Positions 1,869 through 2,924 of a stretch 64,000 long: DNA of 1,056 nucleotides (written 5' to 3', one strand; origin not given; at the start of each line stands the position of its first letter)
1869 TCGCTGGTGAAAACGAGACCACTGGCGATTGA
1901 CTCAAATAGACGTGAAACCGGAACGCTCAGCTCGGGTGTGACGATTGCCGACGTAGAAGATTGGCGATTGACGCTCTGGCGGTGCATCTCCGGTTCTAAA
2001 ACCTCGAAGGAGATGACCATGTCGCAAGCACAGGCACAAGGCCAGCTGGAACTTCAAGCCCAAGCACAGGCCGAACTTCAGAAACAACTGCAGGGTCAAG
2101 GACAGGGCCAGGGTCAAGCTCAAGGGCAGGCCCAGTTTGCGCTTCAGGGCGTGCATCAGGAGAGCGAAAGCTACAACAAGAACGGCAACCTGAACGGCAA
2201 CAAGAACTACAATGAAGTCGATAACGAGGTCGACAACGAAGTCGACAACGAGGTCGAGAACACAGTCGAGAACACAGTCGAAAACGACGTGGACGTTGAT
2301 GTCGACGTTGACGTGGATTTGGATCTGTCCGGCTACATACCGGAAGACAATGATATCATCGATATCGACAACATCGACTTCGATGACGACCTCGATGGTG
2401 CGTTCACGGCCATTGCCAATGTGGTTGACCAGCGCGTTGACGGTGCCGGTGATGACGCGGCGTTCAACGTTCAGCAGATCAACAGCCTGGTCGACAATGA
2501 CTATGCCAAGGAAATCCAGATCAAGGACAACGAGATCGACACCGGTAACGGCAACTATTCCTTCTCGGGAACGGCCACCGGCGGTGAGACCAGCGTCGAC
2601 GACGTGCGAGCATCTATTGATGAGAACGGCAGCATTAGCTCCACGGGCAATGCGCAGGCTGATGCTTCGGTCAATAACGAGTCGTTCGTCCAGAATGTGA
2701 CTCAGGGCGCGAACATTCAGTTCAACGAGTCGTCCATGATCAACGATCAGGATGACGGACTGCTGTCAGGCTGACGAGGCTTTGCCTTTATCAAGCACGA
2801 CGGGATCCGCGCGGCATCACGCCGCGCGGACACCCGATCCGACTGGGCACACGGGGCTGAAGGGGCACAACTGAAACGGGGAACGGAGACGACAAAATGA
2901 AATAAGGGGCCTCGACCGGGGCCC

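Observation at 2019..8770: Type I secretion locus whose two candidate cargo proteins are cysteine-free, hyper-acidic and lack RTX repeats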

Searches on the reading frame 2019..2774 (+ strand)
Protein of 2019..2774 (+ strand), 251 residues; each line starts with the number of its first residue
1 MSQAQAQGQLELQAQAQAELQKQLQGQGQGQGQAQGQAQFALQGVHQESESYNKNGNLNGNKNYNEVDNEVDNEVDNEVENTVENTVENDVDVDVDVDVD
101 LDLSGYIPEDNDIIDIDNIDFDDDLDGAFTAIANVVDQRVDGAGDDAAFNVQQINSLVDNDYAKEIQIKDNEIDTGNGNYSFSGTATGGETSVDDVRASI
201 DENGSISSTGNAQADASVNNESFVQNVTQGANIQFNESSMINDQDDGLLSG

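Call 3: search_protein_families(library=pfam, proteins=[window:2019-2774:+], max_evalue=1)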
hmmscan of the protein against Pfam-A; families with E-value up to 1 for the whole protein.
window:2019-2774:+ (251 aa): 0 families

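Call 4: search_protein_families(library=ncbifam, proteins=[window:2019-2774:+], max_evalue=1)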
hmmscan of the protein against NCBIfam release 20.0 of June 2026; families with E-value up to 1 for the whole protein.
window:2019-2774:+ (251 aa): 0 families

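Call 7: find_homologous_proteins(query=window:2019-2774:+, max_evalue=0.01)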
Query window:2019-2774:+ (251 aa): 220 proteins with E <= 0.01 among 4401 candidates; the best 120 are listed.
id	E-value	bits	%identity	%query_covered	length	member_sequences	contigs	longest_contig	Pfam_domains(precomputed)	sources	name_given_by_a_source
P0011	1.9e-62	229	55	80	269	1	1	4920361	-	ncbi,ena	-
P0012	1.9e-50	190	55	71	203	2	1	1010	-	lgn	-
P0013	3.4e-49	186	47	80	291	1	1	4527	-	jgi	jgi:hypothetical protein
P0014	2.3e-46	177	43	83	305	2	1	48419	-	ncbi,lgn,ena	-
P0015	3.6e-44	169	41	68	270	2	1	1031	-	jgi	jgi:hypothetical protein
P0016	7.6e-43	165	45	72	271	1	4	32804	-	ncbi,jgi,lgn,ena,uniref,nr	ncbi:hypothetical protein [Pseudorhodoplanes sp.]|uniref:hypothetical protein n=1 Tax=Pseudorhodopla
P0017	2.1e-41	160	47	93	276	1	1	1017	-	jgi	-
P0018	2.4e-40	157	43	89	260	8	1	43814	-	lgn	-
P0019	3.3e-39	153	40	82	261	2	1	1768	-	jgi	jgi:hypothetical protein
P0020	2.1e-38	150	41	82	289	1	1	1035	-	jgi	jgi:hypothetical protein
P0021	2.4e-38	150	39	86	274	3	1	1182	-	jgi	jgi:hypothetical protein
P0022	3.4e-38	150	41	87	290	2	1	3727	-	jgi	-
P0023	6.3e-38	149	40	70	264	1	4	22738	-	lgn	-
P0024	2.3e-37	147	40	86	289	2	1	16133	-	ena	-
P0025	6.0e-37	146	44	70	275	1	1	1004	-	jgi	jgi:hypothetical protein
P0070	1.5e-31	128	40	94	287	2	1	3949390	-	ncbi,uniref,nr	ncbi:hypothetical protein [Blastochloris tepida]|uniref:Uncharacterized protein n=1 Tax=Blastochlori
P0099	2.5e-29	121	40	84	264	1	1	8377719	-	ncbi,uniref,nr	ncbi:hypothetical protein [Bradyrhizobium paxllaeri]|uniref:hypothetical protein n=1 Tax=Bradyrhizob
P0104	1.6e-28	118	35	79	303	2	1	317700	-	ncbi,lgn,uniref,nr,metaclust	ncbi:hypothetical protein NB311A_10785 [Nitrobacter sp. Nb-311A]|uniref:hypothetical protein n=1 Tax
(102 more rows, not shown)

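Call 9: find_encoding_contigs(protein=P0011, flank=10000, max_places=2)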
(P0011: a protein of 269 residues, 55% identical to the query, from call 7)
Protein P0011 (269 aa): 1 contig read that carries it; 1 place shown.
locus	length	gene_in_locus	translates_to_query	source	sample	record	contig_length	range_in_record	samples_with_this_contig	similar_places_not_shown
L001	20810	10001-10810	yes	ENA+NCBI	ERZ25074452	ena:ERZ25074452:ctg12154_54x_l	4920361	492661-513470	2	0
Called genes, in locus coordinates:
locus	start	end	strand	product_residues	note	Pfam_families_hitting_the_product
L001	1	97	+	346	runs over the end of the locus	PF03480:DctP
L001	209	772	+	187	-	PF04290:DctQ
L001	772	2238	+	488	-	PF06808:DctM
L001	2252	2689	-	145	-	PF01575:MaoC_dehydratas, PF13452:FAS1_DH_region (weak)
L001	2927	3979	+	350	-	PF01734:Patatin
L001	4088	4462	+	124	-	PF02311:AraC_binding (weak), PF07883:Cupin_2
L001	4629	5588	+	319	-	PF01699:Na_Ca_ex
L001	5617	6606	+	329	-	PF08240:ADH_N, PF00107:ADH_zinc_N, PF13602:ADH_zinc_N_2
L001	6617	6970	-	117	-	PF00190:Cupin_1 (weak), PF07883:Cupin_2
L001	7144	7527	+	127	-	PF01124:MAPEG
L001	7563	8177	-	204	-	-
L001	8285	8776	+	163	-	-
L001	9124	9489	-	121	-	PF12760:Zn_ribbon_IS1595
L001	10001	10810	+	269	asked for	-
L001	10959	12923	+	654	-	-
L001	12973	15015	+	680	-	PF00005:ABC_tran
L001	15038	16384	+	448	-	PF25917:BSH_RND (weak), PF25919:BSH_CusB (faint), PF25973:BSH_CzcB (weak), PF25984:BSH_YknX, PF25994:HH_AprE, PF26002:Beta-barrel_AprE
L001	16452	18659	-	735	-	PF20256:MoCoBD_2, PF02738:MoCoBD_1, PF20256:MoCoBD_2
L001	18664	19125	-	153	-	PF00111:Fer2, PF13085:Fer2_3 (weak), PF01799:Fer2_2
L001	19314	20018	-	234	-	-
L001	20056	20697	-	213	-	PF01810:LysE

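Call 10: find_encoding_contigs(protein=P0070, flank=10000, max_places=2)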
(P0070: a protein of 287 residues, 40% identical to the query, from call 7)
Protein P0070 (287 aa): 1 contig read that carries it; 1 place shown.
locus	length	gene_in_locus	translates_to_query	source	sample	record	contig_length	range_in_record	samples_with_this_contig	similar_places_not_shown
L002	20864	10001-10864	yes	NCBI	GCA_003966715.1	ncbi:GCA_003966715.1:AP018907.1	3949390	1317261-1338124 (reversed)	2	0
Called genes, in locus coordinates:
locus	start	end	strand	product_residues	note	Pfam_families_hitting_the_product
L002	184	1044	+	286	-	PF02569:Pantoate_ligase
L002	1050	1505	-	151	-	PF07370:DUF1489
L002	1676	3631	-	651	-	PF00289:Biotin_carb_N, PF02222:ATP-grasp, PF02786:CPSase_L_D2, PF07478:Dala_Dala_lig_C (weak), PF02785:Biotin_carb_C, PF00364:Biotin_lipoyl, PF25917:BSH_RND, PF25919:BSH_CusB (weak), +1 more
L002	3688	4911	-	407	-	-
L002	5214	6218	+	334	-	PF04280:Tim44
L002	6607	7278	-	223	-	PF00027:cNMP_binding, PF13545:HTH_Crp_2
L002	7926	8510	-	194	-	-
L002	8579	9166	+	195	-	-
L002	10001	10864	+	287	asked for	-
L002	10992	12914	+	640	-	-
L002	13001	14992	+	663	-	PF00664:ABC_membrane (weak), PF00005:ABC_tran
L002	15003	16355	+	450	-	PF25917:BSH_RND (weak), PF25973:BSH_CzcB (weak), PF25994:HH_AprE, PF26002:Beta-barrel_AprE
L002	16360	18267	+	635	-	PF13480:Acetyltransf_6, PF13432:TPR_16 (weak), PF00515:TPR_1 (weak), PF13414:TPR_11 (weak), PF13424:TPR_12 (weak), PF13432:TPR_16 (weak), PF14559:TPR_19 (weak), PF00515:TPR_1 (weak), +12 more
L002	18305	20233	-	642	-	PF01229:Glyco_hydro_39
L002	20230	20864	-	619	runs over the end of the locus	PF01229:Glyco_hydro_39, PF00150:Cellulase (weak)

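Call 24: find_encoding_contigs(protein=P0099, flank=10000, max_places=1)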
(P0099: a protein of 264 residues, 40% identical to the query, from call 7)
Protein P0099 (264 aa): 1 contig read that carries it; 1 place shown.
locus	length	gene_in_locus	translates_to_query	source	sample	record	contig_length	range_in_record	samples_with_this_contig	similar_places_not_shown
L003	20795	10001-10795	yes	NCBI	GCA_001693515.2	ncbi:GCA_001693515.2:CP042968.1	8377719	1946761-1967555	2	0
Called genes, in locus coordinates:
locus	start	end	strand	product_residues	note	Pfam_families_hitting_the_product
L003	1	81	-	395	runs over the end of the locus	PF25917:BSH_RND, PF25973:BSH_CzcB (weak), PF25876:HH_MFP_RND, PF25944:Beta-barrel_RND, PF25967:RND-MFP_C, PF25989:YknX_C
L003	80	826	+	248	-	-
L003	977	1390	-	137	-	-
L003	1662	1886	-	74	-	-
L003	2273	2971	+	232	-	PF00072:Response_reg, PF00486:Trans_reg_C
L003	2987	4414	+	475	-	PF00512:HisKA, PF02518:HATPase_c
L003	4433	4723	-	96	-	-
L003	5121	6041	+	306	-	PF04542:Sigma70_r2, PF04545:Sigma70_r4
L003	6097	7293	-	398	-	PF00108:Thiolase_N, PF02803:Thiolase_C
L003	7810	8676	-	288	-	PF00196:GerE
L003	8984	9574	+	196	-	-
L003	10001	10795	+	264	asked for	-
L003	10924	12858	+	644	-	-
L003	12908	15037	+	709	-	PF00664:ABC_membrane, PF00005:ABC_tran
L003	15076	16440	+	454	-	PF25919:BSH_CusB (faint), PF00364:Biotin_lipoyl (faint), PF25917:BSH_RND, PF25973:BSH_CzcB (weak), PF25984:BSH_YknX (weak), PF25994:HH_AprE, PF26002:Beta-barrel_AprE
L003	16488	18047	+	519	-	PF13480:Acetyltransf_6, PF13431:TPR_17 (faint), PF13428:TPR_14 (faint), PF13432:TPR_16 (faint), PF14559:TPR_19 (faint)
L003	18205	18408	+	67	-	-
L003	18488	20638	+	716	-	PF13091:PLDc_2, PF00614:PLDc (weak), PF09335:VTT_dom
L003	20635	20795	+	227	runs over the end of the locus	PF03372:Exo_endo_phos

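Call 25: find_encoding_contigs(protein=P0104, flank=10000, max_places=1)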
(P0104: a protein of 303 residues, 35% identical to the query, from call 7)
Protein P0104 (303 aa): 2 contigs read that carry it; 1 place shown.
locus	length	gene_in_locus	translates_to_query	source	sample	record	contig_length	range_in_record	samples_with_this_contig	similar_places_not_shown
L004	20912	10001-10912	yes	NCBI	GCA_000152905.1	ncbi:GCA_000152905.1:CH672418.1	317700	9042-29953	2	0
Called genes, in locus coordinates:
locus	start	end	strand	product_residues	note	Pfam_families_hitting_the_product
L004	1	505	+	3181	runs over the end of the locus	PF00501:AMP-binding, PF13193:AMP-binding_C, PF00550:PP-binding, PF00668:Condensation, PF00668:Condensation, PF00501:AMP-binding, PF13193:AMP-binding_C, PF00550:PP-binding, +7 more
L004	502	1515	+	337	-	PF00135:COesterase, PF20434:BD-FAE, PF07859:Abhydrolase_3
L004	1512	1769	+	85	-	-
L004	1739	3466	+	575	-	PF00664:ABC_membrane, PF13304:AAA_21 (faint), PF00005:ABC_tran, PF13191:AAA_16 (weak)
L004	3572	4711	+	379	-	PF13302:Acetyltransf_3 (faint), PF13523:Acetyltransf_8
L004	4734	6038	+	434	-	PF13434:Lys_Orn_oxgnase, PF13454:NAD_binding_9 (faint), PF13738:Pyr_redox_3 (faint), PF07992:Pyr_redox_2 (weak)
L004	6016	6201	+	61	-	-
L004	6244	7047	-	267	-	PF22624:AASDHPPT_N, PF01648:ACPS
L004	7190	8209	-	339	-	PF00196:GerE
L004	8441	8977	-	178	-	-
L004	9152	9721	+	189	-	-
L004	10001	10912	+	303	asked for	-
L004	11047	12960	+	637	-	-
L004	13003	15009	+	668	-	PF00664:ABC_membrane, PF00005:ABC_tran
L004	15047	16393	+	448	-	PF25919:BSH_CusB (faint), PF00364:Biotin_lipoyl (faint), PF25917:BSH_RND (weak), PF25973:BSH_CzcB (weak), PF25984:BSH_YknX (weak), PF25994:HH_AprE, PF26002:Beta-barrel_AprE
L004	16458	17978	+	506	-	PF24575:TPR_Slam (faint), PF25064:ARM_TT21_5th (faint), PF13480:Acetyltransf_6, PF13431:TPR_17 (faint), PF13424:TPR_12 (faint), PF14559:TPR_19 (weak), PF13414:TPR_11 (weak), PF14559:TPR_19 (weak), +9 more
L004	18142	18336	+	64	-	-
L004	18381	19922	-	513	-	PF12838:Fer4_7 (faint), PF13237:Fer4_10, PF13247:Fer4_11, PF14711:Nitr_red_bet_C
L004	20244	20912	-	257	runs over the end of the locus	-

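Call 31: predict_structure(alignment_id=A3)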
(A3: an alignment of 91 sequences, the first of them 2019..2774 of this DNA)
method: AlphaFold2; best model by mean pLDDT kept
length: 251 residues; sequences in the alignment: 91
mean_pLDDT: 49.7   pTM: 0.22
mean pLDDT of the five models: 49.7, 48.9, 48.5, 47.1, 47.0
residues with pLDDT >= 90: 0; 70-90: 5; 50-70: 117; < 50: 129
segments of 3 or more residues with pLDDT < 50: 1-4, 6-9, 19-58, 60-64, 66-70, 132-134, 150-160, 169-172, 216-220, 222-251
pLDDT, mean of each block of 10 residues (from residue 1): 46 48 43 37 34 44 48 52 53 66 62 57 52 52 55 48 52 51 57 62 63 47 40 37 38 35
secondary structure, 60 per line:
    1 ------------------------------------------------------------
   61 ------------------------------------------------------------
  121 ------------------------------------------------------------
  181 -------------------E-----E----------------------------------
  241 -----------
elements in order:

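Call 38: search_protein_families(library=pfam, proteins=[L003:8984-9574:+, L001:7563-8177:-, L004:8441-8977:-, L003:16488-18047:+], max_evalue=0.1)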
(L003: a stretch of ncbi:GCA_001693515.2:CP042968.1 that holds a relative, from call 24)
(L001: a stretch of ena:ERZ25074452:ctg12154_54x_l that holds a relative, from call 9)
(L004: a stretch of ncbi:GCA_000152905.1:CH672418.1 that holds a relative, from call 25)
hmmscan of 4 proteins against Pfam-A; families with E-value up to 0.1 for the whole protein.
L003:8984-9574:+ (196 aa): 1 family
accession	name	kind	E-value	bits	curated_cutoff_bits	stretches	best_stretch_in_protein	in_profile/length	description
PF14841.11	FliG_M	-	0.078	13.6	25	0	52-105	18-70/76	FliG middle domain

L001:7563-8177:- (204 aa): 0 families

L004:8441-8977:- (178 aa): 0 families

L003:16488-18047:+ (519 aa): 13 families
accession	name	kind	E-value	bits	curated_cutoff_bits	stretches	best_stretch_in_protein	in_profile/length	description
PF13480.13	Acetyltransf_6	-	2.7e-19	70.2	22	1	186-329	2-142/143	Acetyltransferase (GNAT) domain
PF13428.12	TPR_14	-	3.2e-07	30.8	23.5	2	396-437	2-43/44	Tetratricopeptide repeat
PF13431.12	TPR_17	-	4.8e-07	30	24.4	0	420-449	4-33/34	Tetratricopeptide repeat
PF13432.12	TPR_16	-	1.4e-06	29.1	32.7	1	400-453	2-54/65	Tetratricopeptide repeat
PF14559.12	TPR_19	-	1.4e-06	29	25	1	373-432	3-62/68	Tetratricopeptide repeat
PF07719.23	TPR_2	-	5.2e-05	23.5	27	0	429-450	1-22/34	Tetratricopeptide repeat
PF13424.12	TPR_12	-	0.00027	21.5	30.1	1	394-454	9-70/77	Tetratricopeptide repeat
PF12895.13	ANAPC3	-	0.00028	21.6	27.2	1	374-450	2-77/82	Anaphase-promoting complex, cyclosome, subunit 3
PF13181.12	TPR_8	-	0.00034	21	25.7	0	429-449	1-21/34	Tetratricopeptide repeat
PF00515.34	TPR_1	-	0.00081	19.6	27.8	0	429-449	1-21/34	Tetratricopeptide repeat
PF13371.12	TPR_9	-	0.017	15.6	35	1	402-464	2-64/73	Tetratricopeptide repeat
PF24575.1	TPR_Slam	-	0.045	14.6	35.2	0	367-418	53-104/104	Surface lipoprotein assembly modifier, N-terminal TPR repeats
PF23914.1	TPR_CcmH_CycH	-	0.046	14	42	0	423-473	44-94/158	Cytochrome c-type biogenesis protein H TPR domain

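Call 43: search_solved_structures(query=A3, max_evalue=10)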
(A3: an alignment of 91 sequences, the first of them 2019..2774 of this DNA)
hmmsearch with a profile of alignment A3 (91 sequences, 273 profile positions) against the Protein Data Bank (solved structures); distinct sequences matched with E-value up to 10: 2.
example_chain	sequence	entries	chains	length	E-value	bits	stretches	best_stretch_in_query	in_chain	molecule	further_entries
5w82_C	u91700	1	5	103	0.41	13.4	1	93-122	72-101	Protein delta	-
9wyu_A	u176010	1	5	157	6.3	9.5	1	75-131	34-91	Anti-Parallel Protein 10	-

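Call 52: find_homologous_proteins(query=P0295, max_evalue=1e-10)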
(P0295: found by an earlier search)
Query P0295 (644 aa): 282 proteins with E <= 1e-10 among 8000 candidates; the best 120 are listed.
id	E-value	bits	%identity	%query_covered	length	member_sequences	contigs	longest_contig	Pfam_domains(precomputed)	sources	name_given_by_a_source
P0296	0.0e+0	1314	100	91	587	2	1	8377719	-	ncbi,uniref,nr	ncbi:hypothetical protein [Bradyrhizobium paxllaeri]|uniref:hypothetical protein n=1 Tax=Bradyrhizob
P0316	0.0e+0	1120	78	100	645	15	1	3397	-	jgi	jgi:hypothetical protein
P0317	0.0e+0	1117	78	100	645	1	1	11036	-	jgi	-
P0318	0.0e+0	1114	77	100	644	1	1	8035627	-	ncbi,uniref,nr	ncbi:hypothetical protein [Bradyrhizobium sp. CB3481]|uniref:hypothetical protein n=1 Tax=Bradyrhizo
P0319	0.0e+0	1112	77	100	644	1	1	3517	-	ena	-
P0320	0.0e+0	1107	77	100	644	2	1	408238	-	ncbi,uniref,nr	ncbi:hypothetical protein CQ14_00615 [Bradyrhizobium lablabi]|uniref:Type I secretion protein n=1 Ta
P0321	0.0e+0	1107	77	100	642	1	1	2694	-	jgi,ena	-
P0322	0.0e+0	1106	77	100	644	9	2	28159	-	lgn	-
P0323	0.0e+0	1105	77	100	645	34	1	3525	-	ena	-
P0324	0.0e+0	1100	77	100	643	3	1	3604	-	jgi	-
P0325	0.0e+0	1096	76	100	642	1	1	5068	-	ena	-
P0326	0.0e+0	1094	76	100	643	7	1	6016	-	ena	-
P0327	0.0e+0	1093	76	100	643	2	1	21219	-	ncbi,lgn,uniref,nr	ncbi:hypothetical protein [Bradyrhizobium sp. AUGA SZCCT0283]|uniref:hypothetical protein n=1 Tax=Br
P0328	0.0e+0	1092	76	100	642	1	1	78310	-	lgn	-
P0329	0.0e+0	1092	75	100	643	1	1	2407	-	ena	-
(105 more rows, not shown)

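Call 66: search_protein_families(library=padloc, proteins=[window:2019-2774:+, L001:7563-8177:-], max_evalue=0.01)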
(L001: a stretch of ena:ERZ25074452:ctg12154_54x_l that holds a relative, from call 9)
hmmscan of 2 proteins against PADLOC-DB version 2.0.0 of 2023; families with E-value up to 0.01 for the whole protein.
window:2019-2774:+ (251 aa): 0 families

L001:7563-8177:- (204 aa): 1 family
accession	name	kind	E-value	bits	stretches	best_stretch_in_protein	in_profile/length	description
PDLC01687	Csx1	-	0.002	16.2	1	95-141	90-135/152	Csx1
